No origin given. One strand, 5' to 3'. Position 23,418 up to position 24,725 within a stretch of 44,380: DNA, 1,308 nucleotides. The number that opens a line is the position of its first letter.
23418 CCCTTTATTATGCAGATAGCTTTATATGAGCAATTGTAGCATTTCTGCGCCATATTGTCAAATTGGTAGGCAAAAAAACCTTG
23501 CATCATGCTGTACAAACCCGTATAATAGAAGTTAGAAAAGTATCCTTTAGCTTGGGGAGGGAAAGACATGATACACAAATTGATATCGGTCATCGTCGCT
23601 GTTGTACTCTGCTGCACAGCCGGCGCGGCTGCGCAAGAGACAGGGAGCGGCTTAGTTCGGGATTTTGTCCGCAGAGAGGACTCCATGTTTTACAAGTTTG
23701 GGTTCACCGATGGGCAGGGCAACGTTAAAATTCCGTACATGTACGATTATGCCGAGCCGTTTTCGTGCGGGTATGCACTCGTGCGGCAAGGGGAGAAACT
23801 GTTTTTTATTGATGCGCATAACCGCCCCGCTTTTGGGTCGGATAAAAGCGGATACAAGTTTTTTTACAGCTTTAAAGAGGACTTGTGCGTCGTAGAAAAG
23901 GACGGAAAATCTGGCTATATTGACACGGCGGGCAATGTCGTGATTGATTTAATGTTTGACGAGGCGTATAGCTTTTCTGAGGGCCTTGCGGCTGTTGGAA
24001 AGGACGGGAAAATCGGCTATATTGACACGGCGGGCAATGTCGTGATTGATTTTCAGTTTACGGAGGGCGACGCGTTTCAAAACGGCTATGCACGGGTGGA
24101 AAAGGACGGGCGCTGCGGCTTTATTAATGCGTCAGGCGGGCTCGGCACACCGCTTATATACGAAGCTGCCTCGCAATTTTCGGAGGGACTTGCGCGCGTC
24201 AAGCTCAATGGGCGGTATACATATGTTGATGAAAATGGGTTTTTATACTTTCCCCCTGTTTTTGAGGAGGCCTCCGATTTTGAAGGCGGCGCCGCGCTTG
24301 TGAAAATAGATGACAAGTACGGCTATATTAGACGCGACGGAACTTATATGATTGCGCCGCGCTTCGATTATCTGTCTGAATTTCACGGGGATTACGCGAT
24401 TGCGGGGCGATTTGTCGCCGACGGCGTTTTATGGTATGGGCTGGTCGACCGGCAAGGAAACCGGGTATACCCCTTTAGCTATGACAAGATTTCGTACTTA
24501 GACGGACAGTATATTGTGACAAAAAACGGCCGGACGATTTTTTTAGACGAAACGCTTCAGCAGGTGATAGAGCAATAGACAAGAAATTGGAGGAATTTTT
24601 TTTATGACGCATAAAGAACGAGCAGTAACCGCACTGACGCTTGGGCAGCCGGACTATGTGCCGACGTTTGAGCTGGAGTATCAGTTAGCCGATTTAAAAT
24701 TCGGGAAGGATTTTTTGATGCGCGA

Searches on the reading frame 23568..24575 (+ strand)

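Call 72: search_protein_families(library=pfam, proteins=[window:23568-24575:+], max_evalue=0.00001)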
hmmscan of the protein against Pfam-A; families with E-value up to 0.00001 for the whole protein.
window:23568-24575:+ (336 aa): 1 family
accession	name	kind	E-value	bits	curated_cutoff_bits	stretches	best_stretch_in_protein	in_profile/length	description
PF14903.11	WG_beta_rep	-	1.5e-64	214.1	25.6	5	116-148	2-34/35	WG containing repeat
